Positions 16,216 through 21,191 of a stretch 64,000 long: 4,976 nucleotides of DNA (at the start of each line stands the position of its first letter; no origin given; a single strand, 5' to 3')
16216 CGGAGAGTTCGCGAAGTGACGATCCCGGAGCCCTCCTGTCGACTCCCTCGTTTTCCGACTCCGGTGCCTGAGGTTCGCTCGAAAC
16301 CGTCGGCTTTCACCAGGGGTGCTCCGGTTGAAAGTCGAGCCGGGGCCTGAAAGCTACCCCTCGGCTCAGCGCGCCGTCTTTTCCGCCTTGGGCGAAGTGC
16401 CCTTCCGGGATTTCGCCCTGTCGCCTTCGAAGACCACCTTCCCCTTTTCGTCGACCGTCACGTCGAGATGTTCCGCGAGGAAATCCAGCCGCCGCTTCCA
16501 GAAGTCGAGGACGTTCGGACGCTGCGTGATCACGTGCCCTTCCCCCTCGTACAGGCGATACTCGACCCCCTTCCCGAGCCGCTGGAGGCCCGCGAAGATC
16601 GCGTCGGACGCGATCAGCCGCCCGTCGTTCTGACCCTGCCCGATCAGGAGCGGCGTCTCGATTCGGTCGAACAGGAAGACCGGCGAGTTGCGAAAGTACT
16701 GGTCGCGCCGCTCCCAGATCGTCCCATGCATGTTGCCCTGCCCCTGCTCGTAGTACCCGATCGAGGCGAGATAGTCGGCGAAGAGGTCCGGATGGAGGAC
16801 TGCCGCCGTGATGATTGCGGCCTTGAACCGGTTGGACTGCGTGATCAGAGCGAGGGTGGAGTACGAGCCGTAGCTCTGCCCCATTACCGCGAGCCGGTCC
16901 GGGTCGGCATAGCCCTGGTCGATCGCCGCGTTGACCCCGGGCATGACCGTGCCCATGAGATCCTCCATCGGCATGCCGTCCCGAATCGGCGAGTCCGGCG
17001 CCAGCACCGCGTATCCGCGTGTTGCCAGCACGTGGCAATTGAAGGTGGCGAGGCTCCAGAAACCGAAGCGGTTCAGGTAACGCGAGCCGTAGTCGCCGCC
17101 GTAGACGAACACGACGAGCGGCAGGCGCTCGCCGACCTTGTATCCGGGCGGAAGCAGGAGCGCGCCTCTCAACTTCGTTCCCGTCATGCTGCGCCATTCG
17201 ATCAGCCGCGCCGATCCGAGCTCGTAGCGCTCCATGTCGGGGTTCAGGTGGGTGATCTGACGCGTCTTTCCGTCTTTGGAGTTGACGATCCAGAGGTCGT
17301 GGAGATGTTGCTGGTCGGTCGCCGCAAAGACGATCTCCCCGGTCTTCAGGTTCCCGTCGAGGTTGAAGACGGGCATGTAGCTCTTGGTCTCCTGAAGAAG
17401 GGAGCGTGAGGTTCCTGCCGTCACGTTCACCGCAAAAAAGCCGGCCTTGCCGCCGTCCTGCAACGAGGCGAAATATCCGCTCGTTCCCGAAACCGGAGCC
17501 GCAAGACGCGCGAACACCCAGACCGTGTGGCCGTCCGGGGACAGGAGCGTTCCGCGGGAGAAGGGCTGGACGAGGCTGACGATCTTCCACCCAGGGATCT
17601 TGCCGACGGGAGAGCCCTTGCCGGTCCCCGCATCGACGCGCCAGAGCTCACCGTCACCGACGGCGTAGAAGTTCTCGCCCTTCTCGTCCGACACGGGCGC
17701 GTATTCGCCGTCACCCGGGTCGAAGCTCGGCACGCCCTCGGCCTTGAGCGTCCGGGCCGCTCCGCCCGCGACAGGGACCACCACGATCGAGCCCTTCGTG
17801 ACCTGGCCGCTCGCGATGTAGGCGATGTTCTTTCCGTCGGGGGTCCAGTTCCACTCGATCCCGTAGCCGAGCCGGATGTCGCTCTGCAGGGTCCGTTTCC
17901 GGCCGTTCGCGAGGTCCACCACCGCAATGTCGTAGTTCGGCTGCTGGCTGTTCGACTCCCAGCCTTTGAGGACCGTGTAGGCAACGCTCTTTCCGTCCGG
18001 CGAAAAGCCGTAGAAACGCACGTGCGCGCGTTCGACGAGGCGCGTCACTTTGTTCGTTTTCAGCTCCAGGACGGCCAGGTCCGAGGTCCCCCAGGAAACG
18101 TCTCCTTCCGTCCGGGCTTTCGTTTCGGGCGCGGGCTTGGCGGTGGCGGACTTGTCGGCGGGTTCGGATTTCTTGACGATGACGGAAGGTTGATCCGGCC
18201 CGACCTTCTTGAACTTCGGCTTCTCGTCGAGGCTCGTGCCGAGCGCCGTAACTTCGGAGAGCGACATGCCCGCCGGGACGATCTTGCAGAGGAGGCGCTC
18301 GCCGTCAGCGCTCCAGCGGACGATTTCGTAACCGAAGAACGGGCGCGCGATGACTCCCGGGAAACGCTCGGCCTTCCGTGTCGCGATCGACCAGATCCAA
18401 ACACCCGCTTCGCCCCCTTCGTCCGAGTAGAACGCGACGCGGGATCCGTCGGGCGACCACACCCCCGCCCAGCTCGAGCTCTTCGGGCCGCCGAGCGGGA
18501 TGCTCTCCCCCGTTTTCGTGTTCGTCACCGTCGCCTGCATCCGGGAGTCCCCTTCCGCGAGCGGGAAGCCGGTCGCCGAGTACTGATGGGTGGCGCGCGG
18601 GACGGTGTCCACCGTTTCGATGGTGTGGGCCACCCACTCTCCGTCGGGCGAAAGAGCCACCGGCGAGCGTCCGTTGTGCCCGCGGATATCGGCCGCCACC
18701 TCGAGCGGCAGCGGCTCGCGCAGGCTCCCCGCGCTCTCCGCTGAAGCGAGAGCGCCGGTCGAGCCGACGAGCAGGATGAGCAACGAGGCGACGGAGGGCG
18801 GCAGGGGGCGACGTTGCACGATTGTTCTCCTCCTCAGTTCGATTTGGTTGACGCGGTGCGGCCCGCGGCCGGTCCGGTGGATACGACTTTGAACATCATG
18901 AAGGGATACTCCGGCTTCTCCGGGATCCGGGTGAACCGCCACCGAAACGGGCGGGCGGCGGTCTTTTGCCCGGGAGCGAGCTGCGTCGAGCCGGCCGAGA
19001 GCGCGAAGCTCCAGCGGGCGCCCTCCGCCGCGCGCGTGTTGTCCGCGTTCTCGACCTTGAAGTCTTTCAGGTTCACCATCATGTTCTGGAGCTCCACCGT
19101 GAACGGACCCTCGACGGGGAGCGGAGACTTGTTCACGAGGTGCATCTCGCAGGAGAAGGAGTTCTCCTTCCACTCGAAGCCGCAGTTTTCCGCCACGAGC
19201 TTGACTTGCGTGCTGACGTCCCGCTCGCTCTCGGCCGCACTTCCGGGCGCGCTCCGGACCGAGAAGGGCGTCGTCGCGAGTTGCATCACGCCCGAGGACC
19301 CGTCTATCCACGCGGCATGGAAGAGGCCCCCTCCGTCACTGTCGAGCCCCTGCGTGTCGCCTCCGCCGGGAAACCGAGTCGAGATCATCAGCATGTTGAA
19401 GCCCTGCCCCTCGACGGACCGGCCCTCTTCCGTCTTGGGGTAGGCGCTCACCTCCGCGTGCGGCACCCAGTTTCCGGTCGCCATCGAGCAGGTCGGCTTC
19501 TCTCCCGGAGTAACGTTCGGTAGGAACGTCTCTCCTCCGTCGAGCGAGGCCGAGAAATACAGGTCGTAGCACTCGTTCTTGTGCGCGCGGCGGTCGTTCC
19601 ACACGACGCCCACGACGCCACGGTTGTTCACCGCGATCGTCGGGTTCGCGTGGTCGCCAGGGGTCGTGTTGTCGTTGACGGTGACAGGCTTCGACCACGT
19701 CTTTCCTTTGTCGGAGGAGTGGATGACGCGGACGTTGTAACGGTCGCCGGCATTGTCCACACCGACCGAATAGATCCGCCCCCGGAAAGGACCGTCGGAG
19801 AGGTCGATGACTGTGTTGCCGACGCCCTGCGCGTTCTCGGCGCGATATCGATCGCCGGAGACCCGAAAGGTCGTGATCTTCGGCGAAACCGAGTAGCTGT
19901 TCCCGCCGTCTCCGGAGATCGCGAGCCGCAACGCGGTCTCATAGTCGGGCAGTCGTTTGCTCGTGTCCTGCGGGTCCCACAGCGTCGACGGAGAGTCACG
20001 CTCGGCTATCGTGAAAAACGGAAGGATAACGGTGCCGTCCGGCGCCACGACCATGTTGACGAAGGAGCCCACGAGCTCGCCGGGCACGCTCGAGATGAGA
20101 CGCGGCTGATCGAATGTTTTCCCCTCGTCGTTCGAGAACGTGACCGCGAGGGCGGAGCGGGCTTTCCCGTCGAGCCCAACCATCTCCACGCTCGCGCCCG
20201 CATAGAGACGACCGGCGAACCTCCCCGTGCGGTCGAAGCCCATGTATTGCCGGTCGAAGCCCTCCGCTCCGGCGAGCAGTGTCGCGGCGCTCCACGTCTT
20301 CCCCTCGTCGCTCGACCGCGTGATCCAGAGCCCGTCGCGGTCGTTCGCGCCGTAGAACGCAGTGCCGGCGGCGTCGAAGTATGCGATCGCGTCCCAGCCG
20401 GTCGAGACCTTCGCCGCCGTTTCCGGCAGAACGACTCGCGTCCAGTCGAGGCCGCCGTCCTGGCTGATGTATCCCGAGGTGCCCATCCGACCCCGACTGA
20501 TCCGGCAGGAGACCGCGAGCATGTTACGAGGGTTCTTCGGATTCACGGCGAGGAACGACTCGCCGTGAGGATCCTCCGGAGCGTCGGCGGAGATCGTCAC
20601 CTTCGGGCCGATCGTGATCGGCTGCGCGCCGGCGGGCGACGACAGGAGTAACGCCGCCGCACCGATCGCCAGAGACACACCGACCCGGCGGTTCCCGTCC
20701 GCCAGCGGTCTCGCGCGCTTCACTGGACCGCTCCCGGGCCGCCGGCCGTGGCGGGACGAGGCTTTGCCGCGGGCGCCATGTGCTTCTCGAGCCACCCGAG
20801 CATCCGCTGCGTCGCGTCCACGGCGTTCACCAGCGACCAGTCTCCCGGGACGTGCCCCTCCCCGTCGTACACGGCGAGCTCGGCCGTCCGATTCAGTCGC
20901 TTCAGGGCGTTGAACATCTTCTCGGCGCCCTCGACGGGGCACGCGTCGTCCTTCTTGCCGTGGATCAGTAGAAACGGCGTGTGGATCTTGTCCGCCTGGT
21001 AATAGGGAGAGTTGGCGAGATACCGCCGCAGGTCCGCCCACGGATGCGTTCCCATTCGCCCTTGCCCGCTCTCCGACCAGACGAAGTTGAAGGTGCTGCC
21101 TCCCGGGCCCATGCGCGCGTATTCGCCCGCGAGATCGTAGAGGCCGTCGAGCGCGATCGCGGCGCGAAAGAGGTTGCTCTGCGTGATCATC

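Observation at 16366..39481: A 23-kb co-directional array of alternating BNR (sialidase-fold) proteins and S9 peptidases, headed by a TonB-dependent receptor and a divergent GntR/FadR regulator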

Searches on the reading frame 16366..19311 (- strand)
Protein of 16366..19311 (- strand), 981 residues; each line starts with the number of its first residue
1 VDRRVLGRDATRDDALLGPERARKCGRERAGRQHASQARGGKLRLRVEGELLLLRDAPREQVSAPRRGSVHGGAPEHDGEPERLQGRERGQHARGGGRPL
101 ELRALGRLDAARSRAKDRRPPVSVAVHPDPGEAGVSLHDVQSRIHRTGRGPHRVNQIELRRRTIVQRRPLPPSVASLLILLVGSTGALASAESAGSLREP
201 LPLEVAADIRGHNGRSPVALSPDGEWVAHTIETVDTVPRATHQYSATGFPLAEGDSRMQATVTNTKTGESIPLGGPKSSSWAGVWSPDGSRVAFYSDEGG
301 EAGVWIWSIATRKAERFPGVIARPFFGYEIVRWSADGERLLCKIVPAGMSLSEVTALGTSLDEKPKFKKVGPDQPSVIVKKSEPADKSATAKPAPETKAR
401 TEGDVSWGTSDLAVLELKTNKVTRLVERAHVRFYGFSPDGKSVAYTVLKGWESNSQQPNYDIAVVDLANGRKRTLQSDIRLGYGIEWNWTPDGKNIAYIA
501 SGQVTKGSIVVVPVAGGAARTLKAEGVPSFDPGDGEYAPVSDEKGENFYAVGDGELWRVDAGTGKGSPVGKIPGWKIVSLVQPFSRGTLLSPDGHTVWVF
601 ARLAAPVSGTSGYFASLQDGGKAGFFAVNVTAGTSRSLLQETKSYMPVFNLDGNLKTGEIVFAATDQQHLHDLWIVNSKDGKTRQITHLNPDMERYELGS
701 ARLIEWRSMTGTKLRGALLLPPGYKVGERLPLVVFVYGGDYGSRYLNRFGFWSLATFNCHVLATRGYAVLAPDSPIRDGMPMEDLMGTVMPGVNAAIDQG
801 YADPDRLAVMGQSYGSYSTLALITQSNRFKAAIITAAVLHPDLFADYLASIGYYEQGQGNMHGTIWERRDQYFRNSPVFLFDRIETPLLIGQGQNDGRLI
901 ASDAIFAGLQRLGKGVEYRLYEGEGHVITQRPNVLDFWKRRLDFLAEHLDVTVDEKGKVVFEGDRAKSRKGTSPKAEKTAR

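Call 4: search_protein_families(library=pfam, proteins=[window:16366-19311:-], max_evalue=0.01)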
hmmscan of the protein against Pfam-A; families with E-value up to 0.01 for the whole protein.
window:16366-19311:- (981 aa): 4 families
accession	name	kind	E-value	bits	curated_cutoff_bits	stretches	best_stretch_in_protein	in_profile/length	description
PF00326.27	Peptidase_S9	-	2.8e-25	89.5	22.6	1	790-950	49-211/213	Prolyl oligopeptidase family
PF07676.18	PD40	-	6.6e-12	45.5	20.9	1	284-306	15-38/38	WD40-like Beta Propeller Repeat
PF00930.27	DPPIV_N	-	0.0022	17.2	22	0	282-296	105-119/354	Dipeptidyl peptidase IV (DPP IV) N-terminal region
PF00756.26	Esterase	-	0.0066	16.7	22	0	803-881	113-174/251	Putative esterase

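Call 10: search_protein_families(library=ncbifam, proteins=[window:16366-18819:-], max_evalue=0.01)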
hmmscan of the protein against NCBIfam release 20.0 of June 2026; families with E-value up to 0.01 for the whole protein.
window:16366-18819:- (817 aa): 6 families
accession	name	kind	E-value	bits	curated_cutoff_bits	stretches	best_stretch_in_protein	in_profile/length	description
NF033523.0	lasso_peptidase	equivalog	1.1e-43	150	400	2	509-782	349-634/638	Atxe2 family lasso peptide isopeptidase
NF053518.1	DipepPtdsDpp5Prph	equivalog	1.4e-30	106.5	900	2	449-777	313-645/655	dipeptidyl-peptidase Dpp5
TIGR02800.1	propeller_TolB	equivalog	8.7e-13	48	343.15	2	245-367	214-331/418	Tol-Pal system beta propeller repeat protein TolB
NF002183.0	PRK01029.1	equivalog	0.00028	20.1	405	0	121-176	288-341/429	Tol-Pal system protein TolB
NF033149.0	CHL_hydrolase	equivalog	0.00049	19.1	500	1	545-695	56-202/310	chloramphenicol hydrolase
NF050058.1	e_dPHAscl_type1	hypoth_equivalog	0.0092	15.5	150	0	629-677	92-141/276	extracellular catalytic domain type 1 short-chain-length polyhydroxyalkanoate depolymerase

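Call 96: search_protein_families(library=padloc, proteins=[window:16366-18819:-], max_evalue=0.00001)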
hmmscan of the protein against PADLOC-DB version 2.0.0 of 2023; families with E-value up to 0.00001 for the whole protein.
window:16366-18819:- (817 aa): 0 families

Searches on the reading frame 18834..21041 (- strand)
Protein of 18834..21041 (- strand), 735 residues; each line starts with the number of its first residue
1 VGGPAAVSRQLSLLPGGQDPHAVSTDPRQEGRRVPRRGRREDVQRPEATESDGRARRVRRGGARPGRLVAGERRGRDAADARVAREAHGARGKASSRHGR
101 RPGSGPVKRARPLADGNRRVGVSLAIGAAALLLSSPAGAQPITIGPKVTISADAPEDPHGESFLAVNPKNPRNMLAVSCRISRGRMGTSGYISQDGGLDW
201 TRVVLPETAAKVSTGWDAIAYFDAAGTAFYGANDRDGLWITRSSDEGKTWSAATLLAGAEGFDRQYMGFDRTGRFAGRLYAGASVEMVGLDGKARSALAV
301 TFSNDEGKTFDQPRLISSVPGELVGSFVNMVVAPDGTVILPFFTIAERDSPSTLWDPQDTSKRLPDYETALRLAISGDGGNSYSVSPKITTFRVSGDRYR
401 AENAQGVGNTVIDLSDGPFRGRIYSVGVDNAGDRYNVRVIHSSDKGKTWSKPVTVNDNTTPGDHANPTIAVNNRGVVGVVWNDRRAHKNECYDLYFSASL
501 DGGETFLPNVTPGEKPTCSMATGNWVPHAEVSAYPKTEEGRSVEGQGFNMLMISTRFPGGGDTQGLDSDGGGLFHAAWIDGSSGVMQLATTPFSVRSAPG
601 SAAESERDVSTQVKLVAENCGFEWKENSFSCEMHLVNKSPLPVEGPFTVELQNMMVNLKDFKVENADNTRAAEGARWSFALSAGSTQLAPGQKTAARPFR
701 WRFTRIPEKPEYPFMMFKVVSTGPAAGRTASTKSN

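Call 4: search_protein_families(library=pfam, proteins=[window:18834-21041:-], max_evalue=0.01)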
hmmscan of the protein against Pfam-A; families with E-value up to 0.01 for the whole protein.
window:18834-21041:- (735 aa): 3 families
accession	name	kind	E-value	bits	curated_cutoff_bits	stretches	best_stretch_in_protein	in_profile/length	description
PF13088.12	BNR_2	-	3.8e-13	49.9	31.4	2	175-261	175-259/277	BNR repeat-like domain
PF02012.26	BNR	-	1.7e-05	24.5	27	0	441-451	2-12/12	BNR/Asp-box repeat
PF15902.12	Sortilin-Vps10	-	0.00092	18.5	33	0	191-271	4-77/446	Sortilin, neurotensin receptor 3,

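Call 10: search_protein_families(library=ncbifam, proteins=[window:18834-20723:-], max_evalue=0.01)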
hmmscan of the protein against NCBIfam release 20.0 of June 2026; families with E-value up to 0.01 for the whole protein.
window:18834-20723:- (629 aa): 2 families
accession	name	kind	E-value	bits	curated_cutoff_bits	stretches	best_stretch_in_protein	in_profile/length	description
NF040591.1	choice_anch_O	subfamily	1.5e-05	23.8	125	0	326-354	534-562/670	choice-of-anchor O protein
NF045728.1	glycosyl_F510_1955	equivalog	0.0049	16.2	175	0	85-148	161-214/246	F510_1955 family glycosylhydrolase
